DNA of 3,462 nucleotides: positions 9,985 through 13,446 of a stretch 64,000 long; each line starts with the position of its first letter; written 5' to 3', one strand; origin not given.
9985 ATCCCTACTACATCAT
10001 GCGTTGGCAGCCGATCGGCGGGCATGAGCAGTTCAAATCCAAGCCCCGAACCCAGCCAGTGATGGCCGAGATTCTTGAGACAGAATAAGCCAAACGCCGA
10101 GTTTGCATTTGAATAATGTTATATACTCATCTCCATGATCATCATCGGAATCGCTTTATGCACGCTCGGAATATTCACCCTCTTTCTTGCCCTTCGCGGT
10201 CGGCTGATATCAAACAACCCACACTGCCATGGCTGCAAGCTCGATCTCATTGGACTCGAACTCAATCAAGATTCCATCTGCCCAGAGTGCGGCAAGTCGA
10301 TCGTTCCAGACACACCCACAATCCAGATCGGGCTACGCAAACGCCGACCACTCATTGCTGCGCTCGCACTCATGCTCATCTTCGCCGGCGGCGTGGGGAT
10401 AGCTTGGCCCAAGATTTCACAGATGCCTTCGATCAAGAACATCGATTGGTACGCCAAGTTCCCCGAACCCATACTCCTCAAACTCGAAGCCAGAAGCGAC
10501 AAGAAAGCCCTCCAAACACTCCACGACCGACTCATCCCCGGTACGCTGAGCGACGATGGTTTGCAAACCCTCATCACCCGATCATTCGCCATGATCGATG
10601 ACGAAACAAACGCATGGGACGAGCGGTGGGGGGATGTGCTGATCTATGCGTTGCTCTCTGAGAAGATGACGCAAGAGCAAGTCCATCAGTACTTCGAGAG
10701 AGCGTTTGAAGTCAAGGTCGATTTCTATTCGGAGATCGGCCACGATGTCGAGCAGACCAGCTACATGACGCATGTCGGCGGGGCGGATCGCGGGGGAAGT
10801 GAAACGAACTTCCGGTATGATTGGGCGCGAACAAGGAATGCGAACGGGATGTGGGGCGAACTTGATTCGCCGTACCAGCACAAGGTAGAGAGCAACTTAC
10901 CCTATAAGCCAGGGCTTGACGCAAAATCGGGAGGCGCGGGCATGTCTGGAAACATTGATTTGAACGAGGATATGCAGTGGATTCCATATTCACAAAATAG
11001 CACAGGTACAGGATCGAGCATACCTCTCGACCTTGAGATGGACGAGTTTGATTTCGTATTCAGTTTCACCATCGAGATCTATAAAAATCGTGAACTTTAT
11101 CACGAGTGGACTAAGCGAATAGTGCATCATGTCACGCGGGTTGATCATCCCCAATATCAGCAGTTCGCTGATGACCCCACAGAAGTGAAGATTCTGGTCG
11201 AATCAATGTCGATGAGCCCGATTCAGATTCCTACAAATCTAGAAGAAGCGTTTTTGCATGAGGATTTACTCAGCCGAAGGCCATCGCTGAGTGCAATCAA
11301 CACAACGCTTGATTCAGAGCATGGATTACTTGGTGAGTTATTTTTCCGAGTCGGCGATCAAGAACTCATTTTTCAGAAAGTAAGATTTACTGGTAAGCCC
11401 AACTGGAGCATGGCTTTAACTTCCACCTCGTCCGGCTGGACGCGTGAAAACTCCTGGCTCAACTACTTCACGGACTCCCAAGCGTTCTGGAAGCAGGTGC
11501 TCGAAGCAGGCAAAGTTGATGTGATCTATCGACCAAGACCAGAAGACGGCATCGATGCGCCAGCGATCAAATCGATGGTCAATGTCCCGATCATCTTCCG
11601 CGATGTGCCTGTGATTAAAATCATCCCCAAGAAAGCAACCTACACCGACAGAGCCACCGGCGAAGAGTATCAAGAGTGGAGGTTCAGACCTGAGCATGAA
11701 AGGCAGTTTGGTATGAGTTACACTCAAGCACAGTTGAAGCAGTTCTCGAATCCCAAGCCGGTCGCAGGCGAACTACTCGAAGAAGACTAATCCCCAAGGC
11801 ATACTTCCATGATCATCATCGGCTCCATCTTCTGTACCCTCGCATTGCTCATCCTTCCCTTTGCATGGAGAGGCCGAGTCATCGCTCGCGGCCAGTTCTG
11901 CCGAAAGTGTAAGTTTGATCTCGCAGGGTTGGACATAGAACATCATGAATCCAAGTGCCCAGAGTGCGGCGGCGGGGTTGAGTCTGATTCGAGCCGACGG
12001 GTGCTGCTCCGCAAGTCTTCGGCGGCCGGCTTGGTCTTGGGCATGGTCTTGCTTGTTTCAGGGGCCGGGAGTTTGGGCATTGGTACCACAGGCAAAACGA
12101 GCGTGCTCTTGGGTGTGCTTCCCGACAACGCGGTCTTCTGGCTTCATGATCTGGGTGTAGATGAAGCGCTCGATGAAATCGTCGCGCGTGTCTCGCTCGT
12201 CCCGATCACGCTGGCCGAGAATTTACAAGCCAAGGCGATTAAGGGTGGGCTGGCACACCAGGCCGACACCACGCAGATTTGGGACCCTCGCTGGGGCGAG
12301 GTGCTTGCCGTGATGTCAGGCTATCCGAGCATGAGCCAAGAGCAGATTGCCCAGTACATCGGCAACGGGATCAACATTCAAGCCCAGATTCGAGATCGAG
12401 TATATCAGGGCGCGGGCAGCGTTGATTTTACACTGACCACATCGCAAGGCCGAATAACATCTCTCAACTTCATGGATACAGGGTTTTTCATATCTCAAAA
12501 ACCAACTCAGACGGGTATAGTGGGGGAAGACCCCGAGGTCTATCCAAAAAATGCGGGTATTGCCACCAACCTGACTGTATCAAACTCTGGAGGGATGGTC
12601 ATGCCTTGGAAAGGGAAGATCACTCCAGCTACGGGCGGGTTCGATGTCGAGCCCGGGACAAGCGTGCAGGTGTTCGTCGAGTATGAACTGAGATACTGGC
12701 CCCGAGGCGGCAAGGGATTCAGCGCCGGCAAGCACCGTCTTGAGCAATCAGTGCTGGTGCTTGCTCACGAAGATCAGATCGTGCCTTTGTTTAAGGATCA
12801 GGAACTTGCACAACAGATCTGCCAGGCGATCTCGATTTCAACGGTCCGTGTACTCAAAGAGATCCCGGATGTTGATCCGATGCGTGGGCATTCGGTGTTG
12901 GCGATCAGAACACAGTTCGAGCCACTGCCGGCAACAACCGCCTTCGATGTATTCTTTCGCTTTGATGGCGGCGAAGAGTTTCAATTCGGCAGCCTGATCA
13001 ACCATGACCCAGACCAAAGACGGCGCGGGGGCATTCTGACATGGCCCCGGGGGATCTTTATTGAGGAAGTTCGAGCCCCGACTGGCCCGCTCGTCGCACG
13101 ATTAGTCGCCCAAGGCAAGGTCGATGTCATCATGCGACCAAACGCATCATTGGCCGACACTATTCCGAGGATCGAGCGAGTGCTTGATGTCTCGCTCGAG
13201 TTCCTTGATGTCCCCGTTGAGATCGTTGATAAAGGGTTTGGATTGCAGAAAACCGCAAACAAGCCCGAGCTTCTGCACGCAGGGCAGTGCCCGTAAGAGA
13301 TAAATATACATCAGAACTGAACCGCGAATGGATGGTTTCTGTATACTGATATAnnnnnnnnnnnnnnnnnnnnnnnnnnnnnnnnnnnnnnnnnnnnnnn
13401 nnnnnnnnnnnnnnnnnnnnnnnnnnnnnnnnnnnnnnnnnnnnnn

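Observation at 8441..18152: Six-gene tandem array of TM / zinc-ribbon / TM anchored paralogues with a divergent extracytoplasmic core (about 9.7 kb)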

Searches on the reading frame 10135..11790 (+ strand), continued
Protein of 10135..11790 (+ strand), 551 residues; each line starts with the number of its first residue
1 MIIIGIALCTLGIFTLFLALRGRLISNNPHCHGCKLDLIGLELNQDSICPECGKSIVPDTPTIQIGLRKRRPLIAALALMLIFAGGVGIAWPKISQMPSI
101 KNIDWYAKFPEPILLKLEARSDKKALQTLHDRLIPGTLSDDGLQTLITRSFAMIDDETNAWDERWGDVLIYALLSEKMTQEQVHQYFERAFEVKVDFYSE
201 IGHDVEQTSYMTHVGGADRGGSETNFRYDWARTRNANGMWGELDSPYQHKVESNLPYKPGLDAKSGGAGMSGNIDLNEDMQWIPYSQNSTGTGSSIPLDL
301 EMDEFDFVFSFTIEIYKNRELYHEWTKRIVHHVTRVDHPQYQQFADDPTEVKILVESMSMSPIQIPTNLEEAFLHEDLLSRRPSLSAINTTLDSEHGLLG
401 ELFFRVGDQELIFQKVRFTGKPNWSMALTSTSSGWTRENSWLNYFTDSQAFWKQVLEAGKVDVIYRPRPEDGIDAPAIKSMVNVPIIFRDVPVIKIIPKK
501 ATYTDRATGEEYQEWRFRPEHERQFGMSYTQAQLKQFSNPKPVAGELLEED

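Call 64: predict_structure(alignment_id=A4)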
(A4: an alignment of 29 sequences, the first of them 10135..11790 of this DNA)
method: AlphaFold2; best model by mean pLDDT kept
length: 551 residues; sequences in the alignment: 29
mean_pLDDT: 88.2   pTM: 0.71
mean pLDDT of the five models: 88.2, 88.1, 88.0, 87.2, 86.3
residues with pLDDT >= 90: 342; 70-90: 167; 50-70: 33; < 50: 9
segments of 3 or more residues with pLDDT < 50: 259-267
pLDDT, mean of each block of 10 residues (from residue 1): 89 93 90 91 88 90 89 92 89 74 82 95 95 93 97 92 95 95 96 93 93 90 90 68 82 67 47 63 80 87 91 92 94 94 92 94 95 91 90 90 96 89 84 77 93 97 96 92 96 95 83 92 83 82 93 57
secondary structure, 60 per line:
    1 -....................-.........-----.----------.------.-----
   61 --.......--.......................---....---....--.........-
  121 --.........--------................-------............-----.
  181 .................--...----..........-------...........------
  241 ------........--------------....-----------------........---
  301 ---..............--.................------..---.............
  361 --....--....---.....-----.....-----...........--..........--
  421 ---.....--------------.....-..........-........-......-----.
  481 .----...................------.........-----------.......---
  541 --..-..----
elements in order: H2-21 E23-31 E63-69 H72-94 H98-101 H105-108 H111-119 H123-131 H140-155 H163-174 H180-190 E191-197 E200-202 E207-216 H224-234 E247-254 E269-272 E290-297 E304-317 E320-336 H348-357 E358-360 E363-366 H369-372 H376-380 E386-390 E396-406 E409-418 E424-428 H443-447 H449-458 E460-467 H469-474 E486-504 E511-519 H531-537

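Call 66: fold_search(model_id=the predicted structure, library=pdb)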
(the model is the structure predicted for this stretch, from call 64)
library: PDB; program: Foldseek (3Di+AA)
matches with E <= 10: 1010; with E <= 0.001: 17
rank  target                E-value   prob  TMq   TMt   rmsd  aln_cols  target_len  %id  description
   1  4kkp_B                2.7e-05  0.99  0.14  0.28  20.8       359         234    7  Crystal structure of Vibrio cholerae RbmA (crystal form 2) (released 2013-05-22)
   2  4kkp_A                2.8e-05  0.99  0.14  0.27  20.9       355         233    6  Crystal structure of Vibrio cholerae RbmA (crystal form 2) (released 2013-05-22)
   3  4kkr_A                4.4e-05  1.00  0.15  0.31  20.8       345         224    5  Crystal structure of Vibrio cholerae RbmA (crystal form 3) (released 2013-05-22)
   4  5mhm_B                6.5e-05  0.98  0.13  0.11  18.8       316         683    7  FXIIIa in complex with the inhibitor ZED1630 (released 2017-12-20)
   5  4kkq_A                6.8e-05  0.99  0.14  0.30  20.6       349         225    6  Crystal structure of Vibrio cholerae RbmA (crystal form 1) (released 2013-05-22)
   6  4be6_A                7.2e-05  1.00  0.15  0.30  21.0       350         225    6  V. cholera biofilm scaffolding protein RbmA (released 2013-12-18)
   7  4kkq_B                7.2e-05  0.98  0.13  0.27  20.8       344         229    6  Crystal structure of Vibrio cholerae RbmA (crystal form 1) (released 2013-05-22)
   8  5mhl_B                8.0e-05  0.95  0.13  0.11  19.9       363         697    9  FXIIIa in complex with the inhibitor Mi0621 (released 2017-12-20)
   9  4be5_A                1.2e-04  0.99  0.14  0.29  20.9       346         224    6  V. cholera biofilm scaffolding protein RbmA (released 2013-12-18)
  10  7tvz_E                1.5e-04  0.95  0.14  0.12  19.2       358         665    7  Cryo-EM structure of human band 3-protein 4.2 complex in diagonal conformation (released 2022-06-08)
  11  9ijj_P                1.7e-04  0.85  0.13  0.12  21.2       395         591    8  In situ structure of the central apparatus in mouse sperm axoneme. (released 2025-06-04)
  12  1ggt_A                3.7e-04  0.96  0.15  0.12  18.1       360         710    7  THREE-DIMENSIONAL STRUCTURE OF A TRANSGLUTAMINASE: HUMAN BLOOD COAGULATION FACTOR XIII (released 1995-07-31)
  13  8wgg                  3.9e-04  0.96  0.15  0.19  20.9       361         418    7  Crystal structure of basal pilin PilB from Streptococcus sanguinis (released 2025-03-26)
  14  7o7n_A                5.7e-04  0.90  0.12  0.06  18.0       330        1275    7  (h-alpha2M)4 semiactivated I state (released 2022-04-13)
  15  8gcd_A                6.4e-04  0.80  0.14  0.09  19.9       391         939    9  Full length Integrin AlphaIIbBeta3 in inactive state (released 2024-03-06)
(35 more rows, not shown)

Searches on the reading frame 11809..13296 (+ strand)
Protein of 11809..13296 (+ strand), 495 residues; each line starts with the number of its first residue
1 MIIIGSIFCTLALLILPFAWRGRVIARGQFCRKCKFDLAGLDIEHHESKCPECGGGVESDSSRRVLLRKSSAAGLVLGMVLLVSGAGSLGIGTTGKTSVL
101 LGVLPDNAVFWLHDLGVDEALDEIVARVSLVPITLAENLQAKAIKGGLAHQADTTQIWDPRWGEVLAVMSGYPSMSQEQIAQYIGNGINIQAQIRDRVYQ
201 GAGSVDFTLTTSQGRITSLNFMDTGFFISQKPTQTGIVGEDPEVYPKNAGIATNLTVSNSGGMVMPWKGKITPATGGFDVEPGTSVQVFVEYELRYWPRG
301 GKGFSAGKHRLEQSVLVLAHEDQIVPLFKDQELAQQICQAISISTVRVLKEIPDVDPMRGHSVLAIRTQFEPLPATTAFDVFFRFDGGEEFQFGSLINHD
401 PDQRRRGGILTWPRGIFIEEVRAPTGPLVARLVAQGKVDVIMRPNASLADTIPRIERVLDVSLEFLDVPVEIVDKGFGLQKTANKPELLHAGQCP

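Call 3: search_protein_families(library=pfam, proteins=[window:11809-13296:+], max_evalue=1)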
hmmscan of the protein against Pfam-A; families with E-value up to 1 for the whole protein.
window:11809-13296:+ (495 aa): 2 families
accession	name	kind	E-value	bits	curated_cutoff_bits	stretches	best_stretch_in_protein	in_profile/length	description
PF12773.13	DZR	-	0.089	13.4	27.3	1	28-59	12-36/45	Double zinc ribbon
PF23455.1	DUF7129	-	0.45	10.7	30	1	31-57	14-37/45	Domain of unknown function (DUF7129)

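Call 4: search_protein_families(library=ncbifam, proteins=[window:11809-13296:+], max_evalue=1)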
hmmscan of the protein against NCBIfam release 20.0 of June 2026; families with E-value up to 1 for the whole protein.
window:11809-13296:+ (495 aa): 2 families
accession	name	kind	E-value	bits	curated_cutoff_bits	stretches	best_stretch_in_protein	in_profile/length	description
NF041468.1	anti_sig_RseA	equivalog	0.04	14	165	1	41-72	58-89/135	anti-sigma E factor RseA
NF033497.1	rubre_like_arch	subfamily_domain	0.1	12.3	32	1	44-56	13-25/34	rubrerythrin-like domain-containing protein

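Call 24: search_protein_families(library=padloc, proteins=[window:11809-13296:+], max_evalue=0.1)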
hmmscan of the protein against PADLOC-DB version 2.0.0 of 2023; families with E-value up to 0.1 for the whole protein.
window:11809-13296:+ (495 aa): 0 families
